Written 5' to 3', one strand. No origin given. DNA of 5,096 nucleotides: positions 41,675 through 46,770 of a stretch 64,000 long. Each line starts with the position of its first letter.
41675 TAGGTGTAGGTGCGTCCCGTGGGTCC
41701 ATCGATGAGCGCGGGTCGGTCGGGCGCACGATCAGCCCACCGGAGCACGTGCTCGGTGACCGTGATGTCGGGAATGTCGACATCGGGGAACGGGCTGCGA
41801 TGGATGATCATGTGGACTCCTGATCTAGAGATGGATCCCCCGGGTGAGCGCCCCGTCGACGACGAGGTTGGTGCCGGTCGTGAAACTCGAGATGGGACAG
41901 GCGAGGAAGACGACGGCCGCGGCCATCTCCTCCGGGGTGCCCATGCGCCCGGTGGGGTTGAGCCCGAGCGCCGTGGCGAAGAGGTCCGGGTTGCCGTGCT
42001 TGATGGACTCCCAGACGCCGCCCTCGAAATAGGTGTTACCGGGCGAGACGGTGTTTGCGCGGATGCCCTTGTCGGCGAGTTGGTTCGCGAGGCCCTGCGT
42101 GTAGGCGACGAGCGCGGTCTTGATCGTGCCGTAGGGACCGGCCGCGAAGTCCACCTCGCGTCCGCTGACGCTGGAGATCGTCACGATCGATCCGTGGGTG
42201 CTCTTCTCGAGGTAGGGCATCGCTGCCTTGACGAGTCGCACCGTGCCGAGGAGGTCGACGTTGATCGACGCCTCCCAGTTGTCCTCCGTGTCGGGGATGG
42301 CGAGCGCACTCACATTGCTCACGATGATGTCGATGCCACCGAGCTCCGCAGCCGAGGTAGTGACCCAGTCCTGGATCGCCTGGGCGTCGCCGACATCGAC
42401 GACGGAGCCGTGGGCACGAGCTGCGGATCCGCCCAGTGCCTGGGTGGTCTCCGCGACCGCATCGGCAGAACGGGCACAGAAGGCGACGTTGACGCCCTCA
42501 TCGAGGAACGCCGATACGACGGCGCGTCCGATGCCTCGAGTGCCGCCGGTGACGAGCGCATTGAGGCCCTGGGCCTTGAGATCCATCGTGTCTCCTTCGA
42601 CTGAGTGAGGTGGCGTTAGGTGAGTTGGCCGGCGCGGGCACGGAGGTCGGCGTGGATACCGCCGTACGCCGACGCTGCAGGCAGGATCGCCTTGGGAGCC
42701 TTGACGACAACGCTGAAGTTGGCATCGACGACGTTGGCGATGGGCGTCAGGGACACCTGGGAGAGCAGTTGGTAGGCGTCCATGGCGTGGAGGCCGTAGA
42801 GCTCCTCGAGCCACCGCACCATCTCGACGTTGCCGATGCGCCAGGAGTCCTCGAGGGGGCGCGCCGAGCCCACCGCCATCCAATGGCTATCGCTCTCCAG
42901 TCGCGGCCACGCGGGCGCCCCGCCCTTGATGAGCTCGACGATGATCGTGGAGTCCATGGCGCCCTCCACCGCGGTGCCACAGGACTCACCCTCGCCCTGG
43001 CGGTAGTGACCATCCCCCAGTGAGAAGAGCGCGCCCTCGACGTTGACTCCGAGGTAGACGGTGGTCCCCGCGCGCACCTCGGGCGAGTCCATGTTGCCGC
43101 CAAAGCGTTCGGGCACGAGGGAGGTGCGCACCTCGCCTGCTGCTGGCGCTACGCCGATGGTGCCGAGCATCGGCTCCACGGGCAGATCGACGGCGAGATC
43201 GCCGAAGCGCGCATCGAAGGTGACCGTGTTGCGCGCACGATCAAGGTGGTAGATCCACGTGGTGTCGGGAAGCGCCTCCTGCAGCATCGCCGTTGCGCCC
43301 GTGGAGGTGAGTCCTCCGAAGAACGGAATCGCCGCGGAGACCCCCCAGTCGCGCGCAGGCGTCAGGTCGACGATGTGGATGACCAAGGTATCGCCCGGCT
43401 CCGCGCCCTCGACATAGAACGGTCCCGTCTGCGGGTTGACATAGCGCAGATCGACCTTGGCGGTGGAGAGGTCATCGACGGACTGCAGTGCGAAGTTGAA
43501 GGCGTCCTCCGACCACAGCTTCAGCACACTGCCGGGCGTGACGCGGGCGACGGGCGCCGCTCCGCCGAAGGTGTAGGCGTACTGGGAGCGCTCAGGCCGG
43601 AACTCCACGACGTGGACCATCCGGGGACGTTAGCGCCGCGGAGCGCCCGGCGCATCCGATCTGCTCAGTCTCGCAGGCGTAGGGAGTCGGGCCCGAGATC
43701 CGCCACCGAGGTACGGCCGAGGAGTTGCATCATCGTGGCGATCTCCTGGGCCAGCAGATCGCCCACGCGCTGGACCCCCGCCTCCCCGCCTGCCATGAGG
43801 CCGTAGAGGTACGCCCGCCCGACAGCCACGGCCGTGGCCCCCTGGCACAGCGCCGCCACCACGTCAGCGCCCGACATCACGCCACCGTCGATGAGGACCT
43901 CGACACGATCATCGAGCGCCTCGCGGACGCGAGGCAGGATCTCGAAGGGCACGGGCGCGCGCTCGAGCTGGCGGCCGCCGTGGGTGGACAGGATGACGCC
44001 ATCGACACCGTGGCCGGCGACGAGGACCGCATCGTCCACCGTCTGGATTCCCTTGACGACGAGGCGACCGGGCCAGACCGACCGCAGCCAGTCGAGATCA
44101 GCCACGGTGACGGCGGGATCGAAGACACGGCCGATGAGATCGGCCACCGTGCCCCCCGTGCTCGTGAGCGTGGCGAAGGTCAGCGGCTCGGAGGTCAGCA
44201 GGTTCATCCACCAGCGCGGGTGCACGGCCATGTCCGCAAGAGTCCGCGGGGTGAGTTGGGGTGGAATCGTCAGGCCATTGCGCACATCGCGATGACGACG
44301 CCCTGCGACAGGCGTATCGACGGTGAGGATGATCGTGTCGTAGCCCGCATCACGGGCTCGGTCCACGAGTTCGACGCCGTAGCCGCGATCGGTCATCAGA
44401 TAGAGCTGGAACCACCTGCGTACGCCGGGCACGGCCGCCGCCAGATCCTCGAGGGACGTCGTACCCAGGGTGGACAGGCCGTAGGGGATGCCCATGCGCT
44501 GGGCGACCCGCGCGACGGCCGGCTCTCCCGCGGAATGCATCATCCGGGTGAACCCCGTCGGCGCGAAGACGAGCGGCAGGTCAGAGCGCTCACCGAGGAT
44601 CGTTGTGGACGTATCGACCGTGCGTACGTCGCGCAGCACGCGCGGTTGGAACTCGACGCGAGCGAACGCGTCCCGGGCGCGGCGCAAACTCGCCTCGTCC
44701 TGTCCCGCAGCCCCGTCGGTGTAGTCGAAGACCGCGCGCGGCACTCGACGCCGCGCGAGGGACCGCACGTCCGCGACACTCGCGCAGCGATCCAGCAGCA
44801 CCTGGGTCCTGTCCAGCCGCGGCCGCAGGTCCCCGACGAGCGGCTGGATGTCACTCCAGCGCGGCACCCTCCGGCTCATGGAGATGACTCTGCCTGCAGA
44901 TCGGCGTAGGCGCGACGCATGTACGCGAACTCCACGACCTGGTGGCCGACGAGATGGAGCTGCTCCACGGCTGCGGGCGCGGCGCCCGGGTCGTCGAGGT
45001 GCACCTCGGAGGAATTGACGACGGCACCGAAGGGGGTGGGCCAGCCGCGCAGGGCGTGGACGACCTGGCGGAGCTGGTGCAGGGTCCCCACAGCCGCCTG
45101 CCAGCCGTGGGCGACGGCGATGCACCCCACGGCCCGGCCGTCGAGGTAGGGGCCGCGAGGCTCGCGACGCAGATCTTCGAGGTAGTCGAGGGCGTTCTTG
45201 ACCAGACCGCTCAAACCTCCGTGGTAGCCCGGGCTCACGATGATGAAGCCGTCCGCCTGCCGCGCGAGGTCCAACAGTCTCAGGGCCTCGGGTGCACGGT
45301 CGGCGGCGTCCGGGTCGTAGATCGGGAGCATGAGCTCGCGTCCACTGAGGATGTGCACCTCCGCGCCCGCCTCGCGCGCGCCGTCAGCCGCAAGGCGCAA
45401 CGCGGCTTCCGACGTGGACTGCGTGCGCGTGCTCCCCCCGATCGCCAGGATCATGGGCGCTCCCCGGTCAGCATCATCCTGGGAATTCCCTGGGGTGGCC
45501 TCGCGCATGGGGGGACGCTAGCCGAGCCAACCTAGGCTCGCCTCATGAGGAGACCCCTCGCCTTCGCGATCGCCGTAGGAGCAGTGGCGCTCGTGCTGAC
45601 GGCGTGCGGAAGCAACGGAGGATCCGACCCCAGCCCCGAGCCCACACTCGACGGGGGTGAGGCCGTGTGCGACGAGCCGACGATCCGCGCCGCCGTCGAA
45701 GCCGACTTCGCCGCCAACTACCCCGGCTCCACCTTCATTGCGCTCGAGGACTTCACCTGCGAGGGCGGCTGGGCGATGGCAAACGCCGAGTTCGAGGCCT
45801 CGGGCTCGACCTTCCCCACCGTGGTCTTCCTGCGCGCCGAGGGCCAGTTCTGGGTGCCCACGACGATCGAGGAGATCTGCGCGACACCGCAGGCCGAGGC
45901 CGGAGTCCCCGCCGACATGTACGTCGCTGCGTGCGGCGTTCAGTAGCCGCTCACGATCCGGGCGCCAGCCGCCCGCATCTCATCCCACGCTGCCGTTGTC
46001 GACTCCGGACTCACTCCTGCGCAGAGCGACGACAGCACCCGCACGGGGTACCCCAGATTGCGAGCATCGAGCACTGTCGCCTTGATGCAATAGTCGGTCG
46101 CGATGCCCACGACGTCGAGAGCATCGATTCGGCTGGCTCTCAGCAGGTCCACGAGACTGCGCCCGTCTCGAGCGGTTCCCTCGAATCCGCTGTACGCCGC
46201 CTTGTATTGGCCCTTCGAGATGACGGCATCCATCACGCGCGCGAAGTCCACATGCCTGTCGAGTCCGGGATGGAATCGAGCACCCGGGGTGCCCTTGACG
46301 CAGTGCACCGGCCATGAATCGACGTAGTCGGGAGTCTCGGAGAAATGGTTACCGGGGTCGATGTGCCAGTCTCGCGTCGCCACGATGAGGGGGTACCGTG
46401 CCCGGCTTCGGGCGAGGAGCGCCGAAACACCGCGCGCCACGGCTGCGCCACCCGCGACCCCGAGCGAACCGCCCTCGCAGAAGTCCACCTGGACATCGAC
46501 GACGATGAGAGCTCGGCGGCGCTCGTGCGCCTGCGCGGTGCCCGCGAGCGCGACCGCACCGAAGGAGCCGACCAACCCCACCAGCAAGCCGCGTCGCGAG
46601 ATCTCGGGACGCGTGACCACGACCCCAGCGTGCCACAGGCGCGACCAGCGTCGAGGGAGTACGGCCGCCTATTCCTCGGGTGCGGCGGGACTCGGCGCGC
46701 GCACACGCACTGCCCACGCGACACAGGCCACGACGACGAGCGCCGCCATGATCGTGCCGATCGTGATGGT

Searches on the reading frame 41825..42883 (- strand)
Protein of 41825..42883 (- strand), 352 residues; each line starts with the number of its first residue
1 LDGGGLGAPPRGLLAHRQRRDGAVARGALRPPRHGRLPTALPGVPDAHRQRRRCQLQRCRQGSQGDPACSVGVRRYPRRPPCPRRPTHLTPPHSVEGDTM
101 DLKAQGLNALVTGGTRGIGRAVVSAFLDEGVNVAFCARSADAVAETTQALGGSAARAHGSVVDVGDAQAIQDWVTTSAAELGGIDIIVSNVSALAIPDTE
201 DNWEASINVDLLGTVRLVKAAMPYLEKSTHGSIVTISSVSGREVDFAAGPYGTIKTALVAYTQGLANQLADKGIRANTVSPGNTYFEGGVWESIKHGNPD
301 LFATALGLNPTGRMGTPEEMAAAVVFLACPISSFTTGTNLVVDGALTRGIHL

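Call 44: search_protein_families(library=pfam, proteins=[window:41825-42883:-], max_evalue=0.001)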
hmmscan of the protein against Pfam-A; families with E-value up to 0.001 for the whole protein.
window:41825-42883:- (352 aa): 5 families
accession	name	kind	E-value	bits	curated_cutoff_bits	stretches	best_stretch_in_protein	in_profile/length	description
PF13561.12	adh_short_C2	-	3.5e-46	158.1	27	1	116-344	6-233/236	Enoyl-(Acyl carrier protein) reductase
PF00106.31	adh_short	-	8e-41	140.1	26.6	1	109-284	3-182/195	short chain dehydrogenase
PF08659.16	KR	-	7.7e-07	29.6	22.6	1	110-279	4-173/180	KR domain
PF01370.27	Epimerase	-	2.1e-05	24.5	20.9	1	109-238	1-115/240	NAD dependent epimerase/dehydratase family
PF23441.1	SDR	-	0.00023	21.1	27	1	109-293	10-201/258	SDR-like rossmann domain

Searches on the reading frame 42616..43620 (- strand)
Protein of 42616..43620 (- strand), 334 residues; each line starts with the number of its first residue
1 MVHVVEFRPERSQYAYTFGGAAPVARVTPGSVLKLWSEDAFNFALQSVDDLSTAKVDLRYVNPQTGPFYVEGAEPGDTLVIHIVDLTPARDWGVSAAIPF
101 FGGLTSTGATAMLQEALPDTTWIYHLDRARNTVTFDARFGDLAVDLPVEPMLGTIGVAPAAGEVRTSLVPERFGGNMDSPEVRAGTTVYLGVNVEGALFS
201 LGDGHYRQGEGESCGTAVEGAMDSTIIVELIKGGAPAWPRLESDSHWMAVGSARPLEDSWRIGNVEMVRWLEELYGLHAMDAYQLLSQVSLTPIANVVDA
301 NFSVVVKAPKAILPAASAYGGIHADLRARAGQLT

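Call 15: search_protein_families(library=pfam, proteins=[window:42616-43620:-], max_evalue=0.00001)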
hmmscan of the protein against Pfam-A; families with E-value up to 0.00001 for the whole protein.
window:42616-43620:- (334 aa): 1 family
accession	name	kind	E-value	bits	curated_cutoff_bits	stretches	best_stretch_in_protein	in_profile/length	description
PF03069.20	FmdA_AmdA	-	2.4e-29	102.9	27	2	167-235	203-272/373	Acetamidase/Formamidase family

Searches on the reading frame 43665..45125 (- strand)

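Call 44: search_protein_families(library=pfam, proteins=[window:43665-45125:-], max_evalue=0.001)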
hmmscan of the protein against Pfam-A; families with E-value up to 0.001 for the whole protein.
window:43665-45125:- (486 aa): 4 families
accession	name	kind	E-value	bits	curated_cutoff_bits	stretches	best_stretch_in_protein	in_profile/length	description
PF01070.24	FMN_dh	-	1.7e-128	429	24.9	1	124-483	1-349/350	FMN-dependent dehydrogenase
PF03060.21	NMO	-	1.7e-07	31.4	28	1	355-441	138-227/331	Nitronate monooxygenase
PF01645.23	Glu_synthase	-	0.0002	21.1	20.4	1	402-440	270-308/369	Conserved region in glutamate synthase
PF01180.27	DHO_dh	-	0.0003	20.5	27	1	391-442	224-275/291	Dihydroorotate dehydrogenase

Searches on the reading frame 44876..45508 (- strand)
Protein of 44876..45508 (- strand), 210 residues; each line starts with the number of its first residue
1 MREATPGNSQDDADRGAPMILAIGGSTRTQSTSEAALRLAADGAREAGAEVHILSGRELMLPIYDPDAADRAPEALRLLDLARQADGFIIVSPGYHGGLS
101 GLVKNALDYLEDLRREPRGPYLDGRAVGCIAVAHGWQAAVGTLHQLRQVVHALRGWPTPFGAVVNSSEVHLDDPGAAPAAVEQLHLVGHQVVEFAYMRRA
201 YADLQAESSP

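Call 15: search_protein_families(library=pfam, proteins=[window:44876-45508:-], max_evalue=0.00001)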
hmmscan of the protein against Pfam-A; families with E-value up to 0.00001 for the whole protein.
window:44876-45508:- (210 aa): 1 family
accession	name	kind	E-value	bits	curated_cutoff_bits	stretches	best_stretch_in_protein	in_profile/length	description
PF03358.20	FMN_red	-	2.6e-28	99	24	1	19-164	2-146/152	NADPH-dependent FMN reductase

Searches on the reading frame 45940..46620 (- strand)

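Call 15: search_protein_families(library=pfam, proteins=[window:45940-46620:-], max_evalue=0.00001)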
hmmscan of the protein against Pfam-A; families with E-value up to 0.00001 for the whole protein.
window:45940-46620:- (226 aa): 1 family
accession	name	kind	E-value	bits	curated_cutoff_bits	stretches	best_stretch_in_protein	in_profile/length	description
PF00857.26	Isochorismatase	-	1.8e-29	103.5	27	1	37-224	2-172/175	Isochorismatase domain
